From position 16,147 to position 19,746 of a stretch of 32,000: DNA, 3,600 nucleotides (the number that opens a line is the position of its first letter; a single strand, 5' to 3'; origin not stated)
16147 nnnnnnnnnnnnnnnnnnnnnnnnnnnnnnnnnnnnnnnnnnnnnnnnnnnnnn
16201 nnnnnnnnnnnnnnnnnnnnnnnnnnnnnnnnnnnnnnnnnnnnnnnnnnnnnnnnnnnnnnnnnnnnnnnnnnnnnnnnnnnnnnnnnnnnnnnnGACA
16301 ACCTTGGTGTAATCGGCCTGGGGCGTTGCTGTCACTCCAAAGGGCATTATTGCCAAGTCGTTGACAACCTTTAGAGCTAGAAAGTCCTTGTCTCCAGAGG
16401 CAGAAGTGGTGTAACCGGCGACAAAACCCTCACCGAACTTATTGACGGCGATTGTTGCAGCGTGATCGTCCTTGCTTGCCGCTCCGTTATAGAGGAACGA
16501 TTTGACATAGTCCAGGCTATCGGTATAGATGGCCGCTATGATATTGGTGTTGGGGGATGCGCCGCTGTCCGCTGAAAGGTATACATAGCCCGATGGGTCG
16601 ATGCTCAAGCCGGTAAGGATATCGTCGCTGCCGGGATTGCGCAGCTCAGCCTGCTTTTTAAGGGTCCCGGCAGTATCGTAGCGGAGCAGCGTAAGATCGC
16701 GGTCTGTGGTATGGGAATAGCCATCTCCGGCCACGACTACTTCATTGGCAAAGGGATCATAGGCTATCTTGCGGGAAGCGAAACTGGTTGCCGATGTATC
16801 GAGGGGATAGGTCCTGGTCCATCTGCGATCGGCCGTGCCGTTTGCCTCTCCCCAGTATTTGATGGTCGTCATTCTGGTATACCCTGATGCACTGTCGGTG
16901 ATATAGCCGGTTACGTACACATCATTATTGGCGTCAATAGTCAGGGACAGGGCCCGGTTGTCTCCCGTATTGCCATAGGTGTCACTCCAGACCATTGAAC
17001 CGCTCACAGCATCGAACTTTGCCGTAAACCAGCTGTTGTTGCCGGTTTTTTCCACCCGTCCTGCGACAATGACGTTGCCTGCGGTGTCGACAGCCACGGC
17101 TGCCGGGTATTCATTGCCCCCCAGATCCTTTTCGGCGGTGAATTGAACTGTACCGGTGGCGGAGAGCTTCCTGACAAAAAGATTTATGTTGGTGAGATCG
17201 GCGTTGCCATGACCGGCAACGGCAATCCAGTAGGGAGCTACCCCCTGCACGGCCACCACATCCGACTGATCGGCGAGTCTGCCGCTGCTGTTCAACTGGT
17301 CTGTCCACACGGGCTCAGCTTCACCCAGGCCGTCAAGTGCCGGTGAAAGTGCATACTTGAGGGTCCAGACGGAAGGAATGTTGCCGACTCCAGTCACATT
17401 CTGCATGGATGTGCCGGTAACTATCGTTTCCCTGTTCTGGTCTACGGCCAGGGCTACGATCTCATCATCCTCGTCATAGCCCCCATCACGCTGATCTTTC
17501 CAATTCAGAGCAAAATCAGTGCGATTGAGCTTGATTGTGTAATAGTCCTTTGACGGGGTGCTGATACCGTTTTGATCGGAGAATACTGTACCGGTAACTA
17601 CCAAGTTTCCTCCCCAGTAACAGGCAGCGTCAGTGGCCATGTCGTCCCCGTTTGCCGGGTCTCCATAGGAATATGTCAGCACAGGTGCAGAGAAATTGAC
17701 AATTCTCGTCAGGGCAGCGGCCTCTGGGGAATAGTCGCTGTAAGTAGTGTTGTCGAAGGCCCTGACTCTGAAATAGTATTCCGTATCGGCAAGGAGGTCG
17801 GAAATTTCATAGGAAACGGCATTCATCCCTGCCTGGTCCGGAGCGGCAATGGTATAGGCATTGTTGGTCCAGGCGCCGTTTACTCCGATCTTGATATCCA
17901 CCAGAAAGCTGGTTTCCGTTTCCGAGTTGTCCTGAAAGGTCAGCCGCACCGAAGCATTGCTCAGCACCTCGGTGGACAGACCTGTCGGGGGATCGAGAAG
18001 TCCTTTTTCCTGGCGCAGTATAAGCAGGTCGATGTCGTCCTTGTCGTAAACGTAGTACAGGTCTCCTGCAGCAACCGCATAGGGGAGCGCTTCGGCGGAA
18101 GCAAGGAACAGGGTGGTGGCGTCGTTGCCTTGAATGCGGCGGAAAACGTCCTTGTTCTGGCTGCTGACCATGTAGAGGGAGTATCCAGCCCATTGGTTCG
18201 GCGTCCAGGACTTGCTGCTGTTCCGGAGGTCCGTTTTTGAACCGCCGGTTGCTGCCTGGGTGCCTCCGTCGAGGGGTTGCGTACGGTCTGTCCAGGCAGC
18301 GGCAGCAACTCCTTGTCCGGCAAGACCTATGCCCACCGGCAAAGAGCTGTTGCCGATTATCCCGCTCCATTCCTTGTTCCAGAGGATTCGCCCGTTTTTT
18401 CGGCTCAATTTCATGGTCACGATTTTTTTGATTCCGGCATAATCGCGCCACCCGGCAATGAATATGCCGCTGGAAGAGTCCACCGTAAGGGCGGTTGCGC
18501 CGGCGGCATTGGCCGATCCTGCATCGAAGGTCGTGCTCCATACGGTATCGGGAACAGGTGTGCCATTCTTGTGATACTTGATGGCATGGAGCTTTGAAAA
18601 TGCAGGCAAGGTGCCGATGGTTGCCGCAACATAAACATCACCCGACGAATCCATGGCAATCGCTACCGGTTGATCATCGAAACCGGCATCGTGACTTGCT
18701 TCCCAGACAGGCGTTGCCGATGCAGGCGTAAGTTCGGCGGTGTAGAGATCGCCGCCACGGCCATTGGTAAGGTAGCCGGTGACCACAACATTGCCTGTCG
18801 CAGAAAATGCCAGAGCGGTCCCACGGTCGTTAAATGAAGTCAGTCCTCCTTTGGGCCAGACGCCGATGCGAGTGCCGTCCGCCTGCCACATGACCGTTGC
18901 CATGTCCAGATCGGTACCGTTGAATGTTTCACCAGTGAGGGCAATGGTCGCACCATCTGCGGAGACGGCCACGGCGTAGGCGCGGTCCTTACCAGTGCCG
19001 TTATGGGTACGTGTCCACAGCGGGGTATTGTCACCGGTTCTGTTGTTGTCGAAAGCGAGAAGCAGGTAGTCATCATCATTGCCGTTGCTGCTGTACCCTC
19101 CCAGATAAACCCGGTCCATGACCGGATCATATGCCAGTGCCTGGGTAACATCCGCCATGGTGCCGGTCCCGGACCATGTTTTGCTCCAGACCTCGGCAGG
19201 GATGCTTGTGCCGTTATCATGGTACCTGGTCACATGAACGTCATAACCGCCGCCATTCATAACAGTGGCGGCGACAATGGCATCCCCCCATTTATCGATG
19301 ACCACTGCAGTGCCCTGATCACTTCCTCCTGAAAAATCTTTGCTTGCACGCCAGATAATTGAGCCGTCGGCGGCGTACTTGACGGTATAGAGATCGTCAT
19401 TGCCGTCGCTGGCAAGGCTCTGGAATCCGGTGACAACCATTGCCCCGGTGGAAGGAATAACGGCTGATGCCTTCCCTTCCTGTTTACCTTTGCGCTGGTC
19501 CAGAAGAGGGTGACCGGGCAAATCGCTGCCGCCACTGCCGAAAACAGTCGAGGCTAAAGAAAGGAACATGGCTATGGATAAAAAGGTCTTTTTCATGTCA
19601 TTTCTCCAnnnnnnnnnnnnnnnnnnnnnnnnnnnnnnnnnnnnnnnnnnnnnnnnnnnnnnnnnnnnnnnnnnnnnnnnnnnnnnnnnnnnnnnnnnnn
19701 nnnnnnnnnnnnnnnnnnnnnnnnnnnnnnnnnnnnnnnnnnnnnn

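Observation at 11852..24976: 12.8-kb operon of three secreted proteins (giant cytochrome, giant propeller/FN3 protein, small beta-sandwich protein) splitting two housekeeping blocks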

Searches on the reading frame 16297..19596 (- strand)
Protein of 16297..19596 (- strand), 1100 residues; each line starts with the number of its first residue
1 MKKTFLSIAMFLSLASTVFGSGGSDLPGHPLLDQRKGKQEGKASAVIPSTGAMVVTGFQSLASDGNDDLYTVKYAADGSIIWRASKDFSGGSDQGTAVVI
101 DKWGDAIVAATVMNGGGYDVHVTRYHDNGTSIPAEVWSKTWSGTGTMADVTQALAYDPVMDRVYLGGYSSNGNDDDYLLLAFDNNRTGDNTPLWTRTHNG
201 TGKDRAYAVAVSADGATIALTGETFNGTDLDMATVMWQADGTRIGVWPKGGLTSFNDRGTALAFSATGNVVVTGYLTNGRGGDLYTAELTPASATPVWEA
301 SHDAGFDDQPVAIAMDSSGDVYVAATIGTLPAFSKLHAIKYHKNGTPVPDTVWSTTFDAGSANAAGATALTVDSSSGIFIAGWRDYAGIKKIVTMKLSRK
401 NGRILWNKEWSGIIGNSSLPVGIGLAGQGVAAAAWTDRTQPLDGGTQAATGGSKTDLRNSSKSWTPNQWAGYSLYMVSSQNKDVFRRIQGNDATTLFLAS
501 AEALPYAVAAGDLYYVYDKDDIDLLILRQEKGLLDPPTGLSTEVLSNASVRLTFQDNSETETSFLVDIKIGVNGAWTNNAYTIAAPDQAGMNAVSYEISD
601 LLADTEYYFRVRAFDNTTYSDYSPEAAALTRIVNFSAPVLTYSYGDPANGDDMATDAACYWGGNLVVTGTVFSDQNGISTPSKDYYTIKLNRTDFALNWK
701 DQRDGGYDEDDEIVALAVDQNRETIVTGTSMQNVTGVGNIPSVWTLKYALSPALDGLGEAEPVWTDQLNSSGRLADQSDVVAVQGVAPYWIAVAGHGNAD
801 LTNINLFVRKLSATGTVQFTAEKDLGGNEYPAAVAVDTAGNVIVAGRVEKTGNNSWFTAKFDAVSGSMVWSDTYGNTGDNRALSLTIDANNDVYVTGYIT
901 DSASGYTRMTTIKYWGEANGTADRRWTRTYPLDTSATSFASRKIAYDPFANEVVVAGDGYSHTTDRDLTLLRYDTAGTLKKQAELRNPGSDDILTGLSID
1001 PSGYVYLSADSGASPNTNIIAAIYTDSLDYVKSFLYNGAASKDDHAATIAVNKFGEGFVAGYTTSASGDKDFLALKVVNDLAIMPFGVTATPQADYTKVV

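Call 96: predict_structure(alignment_id=A5)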
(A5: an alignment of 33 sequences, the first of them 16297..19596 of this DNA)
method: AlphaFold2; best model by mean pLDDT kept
length: 1100 residues; sequences in the alignment: 33
mean_pLDDT: 87.5   pTM: 0.61
mean pLDDT of the five models: 87.5, 86.0, 85.4, 84.7, 83.8
residues with pLDDT >= 90: 637; 70-90: 368; 50-70: 73; < 50: 22
segments of 3 or more residues with pLDDT < 50: 9-18, 1086-1090, 1098-1100
pLDDT, mean of each block of 10 residues (from residue 1): 52 41 82 81 91 92 78 88 87 92 95 86 94 95 80 95 94 88 96 88 91 94 90 94 92 81 92 90 92 90 90 91 92 89 84 89 91 90 85 92 90 75 88 79 77 95 85 81 83 92 90 77 87 88 89 87 92 85 77 87 87 89 88 83 88 94 90 74 91 93 80 92 93 87 93 90 92 88 89 92 90 95 93 95 95 91 95 89 95 96 86 94 94 74 93 94 80 94 83 94 93 85 91 88 92 93 89 92 54 54
secondary structure, 60 per line:
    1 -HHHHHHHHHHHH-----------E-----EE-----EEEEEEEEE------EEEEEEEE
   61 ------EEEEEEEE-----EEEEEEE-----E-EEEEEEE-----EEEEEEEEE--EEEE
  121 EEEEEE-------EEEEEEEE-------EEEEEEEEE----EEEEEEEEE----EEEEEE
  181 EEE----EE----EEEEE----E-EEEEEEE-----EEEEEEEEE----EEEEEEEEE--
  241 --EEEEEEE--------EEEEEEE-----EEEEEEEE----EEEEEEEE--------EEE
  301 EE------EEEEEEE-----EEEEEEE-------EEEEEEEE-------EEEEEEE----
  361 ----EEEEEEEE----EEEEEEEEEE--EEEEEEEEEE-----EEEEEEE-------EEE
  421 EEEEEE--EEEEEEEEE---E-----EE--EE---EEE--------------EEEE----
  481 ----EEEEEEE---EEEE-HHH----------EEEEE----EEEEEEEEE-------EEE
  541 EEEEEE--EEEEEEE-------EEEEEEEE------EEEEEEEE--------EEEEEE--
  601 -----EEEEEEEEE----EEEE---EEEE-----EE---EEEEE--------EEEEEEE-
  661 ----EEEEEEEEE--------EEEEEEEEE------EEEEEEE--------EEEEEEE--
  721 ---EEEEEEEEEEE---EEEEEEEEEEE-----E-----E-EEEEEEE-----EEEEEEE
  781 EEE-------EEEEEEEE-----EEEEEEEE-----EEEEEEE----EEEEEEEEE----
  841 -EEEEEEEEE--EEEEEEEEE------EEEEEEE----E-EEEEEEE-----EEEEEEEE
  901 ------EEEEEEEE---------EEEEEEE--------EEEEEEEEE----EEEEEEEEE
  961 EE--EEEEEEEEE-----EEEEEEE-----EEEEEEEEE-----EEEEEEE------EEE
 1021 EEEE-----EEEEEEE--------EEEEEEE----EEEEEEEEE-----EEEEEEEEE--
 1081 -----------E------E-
elements in order (helices of 4 or more, strands of 3 or more residues): H2-13 E38-46 E53-60 E67-74 E80-86 E94-100 E106-114 E117-126 E134-141 E149-157 E162-170 E175-183 E194-198 E205-211 E217-225 E230-238 E243-249 E258-264 E270-277 E282-289 E298-302 E309-315 E321-327 E335-342 E350-356 E365-372 E377-386 E389-398 E404-410 E418-426 E429-437 E456-458 E473-476 E485-491 E495-498 E513-517 E522-530 E538-546 E549-555 E563-570 E577-584 E593-598 E606-614 E619-622 E626-629 E640-644 E653-659 E665-673 E682-690 E697-703 E712-718 E724-734 E738-748 E762-768 E774-783 E791-798 E804-811 E817-823 E828-836 E842-850 E853-861 E868-874 E881-887 E893-900 E907-914 E924-930 E939-947 E952-962 E965-973 E979-985 E991-999 E1005-1011 E1018-1024 E1030-1036 E1045-1051 E1056-1064 E1070-1078

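Call 98: fold_search(model_id=the predicted structure, library=pdb)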
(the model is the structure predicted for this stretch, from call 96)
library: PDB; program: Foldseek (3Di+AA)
matches with E <= 10: 1447; with E <= 0.001: 347
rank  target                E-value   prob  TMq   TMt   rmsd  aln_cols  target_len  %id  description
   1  7roo                  1.2e-17  1.00  0.28  0.46  13.6       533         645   16  Crystal structure of Friedel-Crafts alkylating enzyme CylK from Cylindospermum licheniforme with bromide (released 2022-03-23)
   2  7ron                  7.6e-17  1.00  0.28  0.46  13.1       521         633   17  Crystal structure of the Friedel-Crafts alkylating enzyme CylK from Cylindospermum licheniforme (released 2022-03-23)
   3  7fh7                  9.9e-17  1.00  0.28  0.45  13.3       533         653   16  Friedel-Crafts alkylation enzyme CylK mutant Y37F (released 2022-02-16)
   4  7fh8                  1.9e-16  1.00  0.27  0.44  13.3       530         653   16  Friedel-Crafts alkylation enzyme CylK mutant H391A (released 2022-02-16)
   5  7fh6                  3.9e-16  1.00  0.29  0.46  12.8       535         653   15  Friedel-Crafts alkylation enzyme CylK (released 2022-02-16)
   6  6jp6_A                2.1e-13  1.00  0.18  0.19  36.0      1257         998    9  The X-ray structure of yeast tRNA methyltransferase complex of Trm7 and Trm734 essential for 2'-O-methylation at the f (released 2019-10-02)
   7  9bfp_A                2.8e-13  1.00  0.14  0.15  33.9      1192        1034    9  Cryo-EM structure of Sevenless extracellular domain (monomer) (released 2025-01-29)
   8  9i3v_A                3.6e-13  1.00  0.18  0.07  29.1      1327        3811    9  Cryo-EM structure of the human LRP2 ectodomain (released 2026-02-04)
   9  9pvp                  3.6e-13  1.00  0.15  0.10  52.3      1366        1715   10  Cryo-EM structure of receptor tyrosine kinase ROS1 extracellular domain (released 2026-02-25)
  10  9pwq_A                2.4e-12  1.00  0.12  0.09  48.3      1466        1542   10  Cryo-EM structure of receptor tyrosine kinase ROS1 extracellular domain in complex with NELL2 (released 2026-02-25)
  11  9ozc_A                5.6e-12  1.00  0.14  0.10  46.7      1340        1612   10  Cryo-EM structure of 1:2:1 ROS1/NEL/NICOL holo-complex, conformation 1. (released 2026-02-25)
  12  9bfu_A                1.9e-11  1.00  0.10  0.08  36.4      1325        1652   10  Cryo-EM structure of Sevenless extracellular domain (composite map of the dimer, pH 4.6) (released 2025-01-29)
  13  10gh_A                2.6e-11  1.00  0.16  0.16  32.5      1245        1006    9  Cryo-EM structure of Receptor Tyrosine Kinase ROS1 in complex with Fab-RX5 (released 2026-02-25)
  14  9oz6_B                3.0e-11  1.00  0.16  0.16  32.7      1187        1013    9  Cryo-EM structure of 1:1 chicken ROS1 and chicken NEL complex. (released 2026-02-25)
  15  6u42_5L               1.1e-10  1.00  0.22  0.37  31.0       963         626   10  Natively decorated ciliary doublet microtubule (released 2019-11-13)
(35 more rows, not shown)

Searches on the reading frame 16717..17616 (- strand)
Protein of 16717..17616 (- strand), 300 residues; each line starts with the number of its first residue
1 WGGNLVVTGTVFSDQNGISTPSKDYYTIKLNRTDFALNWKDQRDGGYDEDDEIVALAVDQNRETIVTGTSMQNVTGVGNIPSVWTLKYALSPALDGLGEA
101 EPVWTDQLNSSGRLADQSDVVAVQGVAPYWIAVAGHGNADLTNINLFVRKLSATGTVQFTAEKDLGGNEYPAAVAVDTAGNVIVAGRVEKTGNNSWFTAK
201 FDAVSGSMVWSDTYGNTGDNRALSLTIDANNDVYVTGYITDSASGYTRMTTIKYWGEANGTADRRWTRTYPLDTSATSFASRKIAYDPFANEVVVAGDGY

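Call 56: search_protein_families(library=pfam, proteins=[window:16717-17616:-], max_evalue=0.1)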
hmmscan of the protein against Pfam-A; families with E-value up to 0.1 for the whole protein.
window:16717-17616:- (300 aa): 3 families
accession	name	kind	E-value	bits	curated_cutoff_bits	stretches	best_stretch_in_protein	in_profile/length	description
PF03744.18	BioW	-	0.00093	19.2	25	1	231-261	184-214/239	6-carboxyhexanoate--CoA ligase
PF04206.17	MtrE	-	0.047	13.5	26.6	1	152-205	173-228/271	Tetrahydromethanopterin S-methyltransferase, subunit E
PF06739.17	SBBP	-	0.085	13.3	20.5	0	224-240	17-33/38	Beta-propeller repeat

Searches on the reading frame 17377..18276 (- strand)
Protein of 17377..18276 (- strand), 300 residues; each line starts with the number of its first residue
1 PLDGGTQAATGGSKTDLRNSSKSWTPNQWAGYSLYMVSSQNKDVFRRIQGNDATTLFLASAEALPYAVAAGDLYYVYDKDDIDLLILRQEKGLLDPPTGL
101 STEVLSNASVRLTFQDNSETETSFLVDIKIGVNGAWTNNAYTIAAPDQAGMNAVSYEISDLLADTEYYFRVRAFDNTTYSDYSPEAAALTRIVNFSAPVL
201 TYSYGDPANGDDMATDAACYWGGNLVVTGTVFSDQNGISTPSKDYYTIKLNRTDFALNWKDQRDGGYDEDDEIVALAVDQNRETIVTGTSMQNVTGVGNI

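Call 56: search_protein_families(library=pfam, proteins=[window:17377-18276:-], max_evalue=0.1)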
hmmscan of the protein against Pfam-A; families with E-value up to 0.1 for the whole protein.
window:17377-18276:- (300 aa): 4 families
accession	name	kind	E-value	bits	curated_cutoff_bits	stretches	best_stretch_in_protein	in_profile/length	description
PF00041.27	fn3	-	1.1e-06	29.2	25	1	95-185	1-80/84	Fibronectin type III domain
PF16656.11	Pur_ac_phosph_N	-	0.00092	20.2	30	1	107-179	12-85/93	Purple acid Phosphatase, N-terminal domain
PF25788.1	Ig_Rha78A_N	-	0.017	15.8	27.4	1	128-187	38-98/105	Rha78A-like, N-terminal immunoglobulin domain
PF10342.15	Kre9_KNH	-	0.087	14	24.6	0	104-184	8-90/94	Kre9/KNH-like N-terminal Ig-like domain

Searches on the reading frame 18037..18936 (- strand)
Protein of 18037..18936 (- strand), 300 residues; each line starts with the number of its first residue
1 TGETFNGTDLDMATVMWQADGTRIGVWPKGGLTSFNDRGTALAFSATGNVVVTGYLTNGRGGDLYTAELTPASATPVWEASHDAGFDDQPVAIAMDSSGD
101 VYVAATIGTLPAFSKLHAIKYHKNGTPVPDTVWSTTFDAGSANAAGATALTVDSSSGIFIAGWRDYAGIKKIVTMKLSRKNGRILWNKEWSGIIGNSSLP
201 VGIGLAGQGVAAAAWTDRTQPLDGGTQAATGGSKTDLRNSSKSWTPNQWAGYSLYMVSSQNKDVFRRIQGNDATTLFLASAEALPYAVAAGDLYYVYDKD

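Call 56: search_protein_families(library=pfam, proteins=[window:18037-18936:-], max_evalue=0.1)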
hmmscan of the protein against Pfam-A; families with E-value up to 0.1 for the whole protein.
window:18037-18936:- (300 aa): 2 families
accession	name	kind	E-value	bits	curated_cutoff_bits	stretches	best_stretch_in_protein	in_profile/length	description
PF06739.17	SBBP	-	0.0052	17.2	20.5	0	87-106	12-31/38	Beta-propeller repeat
PF01436.27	NHL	-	0.041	14.4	20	0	89-104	3-18/28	NHL repeat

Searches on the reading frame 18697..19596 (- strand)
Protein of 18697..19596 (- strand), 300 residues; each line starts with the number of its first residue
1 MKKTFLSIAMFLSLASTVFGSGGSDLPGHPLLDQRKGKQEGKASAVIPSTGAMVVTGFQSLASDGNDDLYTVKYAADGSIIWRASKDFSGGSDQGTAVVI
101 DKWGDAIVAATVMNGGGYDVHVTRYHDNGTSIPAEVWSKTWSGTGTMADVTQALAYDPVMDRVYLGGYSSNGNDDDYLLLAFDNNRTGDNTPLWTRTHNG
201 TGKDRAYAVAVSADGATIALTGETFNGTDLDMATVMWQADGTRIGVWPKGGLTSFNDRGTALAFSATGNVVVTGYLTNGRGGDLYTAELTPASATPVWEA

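Call 56: search_protein_families(library=pfam, proteins=[window:18697-19596:-], max_evalue=0.1)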
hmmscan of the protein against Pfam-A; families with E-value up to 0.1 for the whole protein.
window:18697-19596:- (300 aa): 2 families
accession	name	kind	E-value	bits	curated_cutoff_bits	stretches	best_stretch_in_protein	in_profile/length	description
PF17164.10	DUF5122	-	0.0036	18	27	0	51-80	4-32/36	Domain of unknown function (DUF5122) beta-propeller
PF17936.7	Big_6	-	0.012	16.3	27.6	0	87-133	16-63/83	Bacterial Ig domain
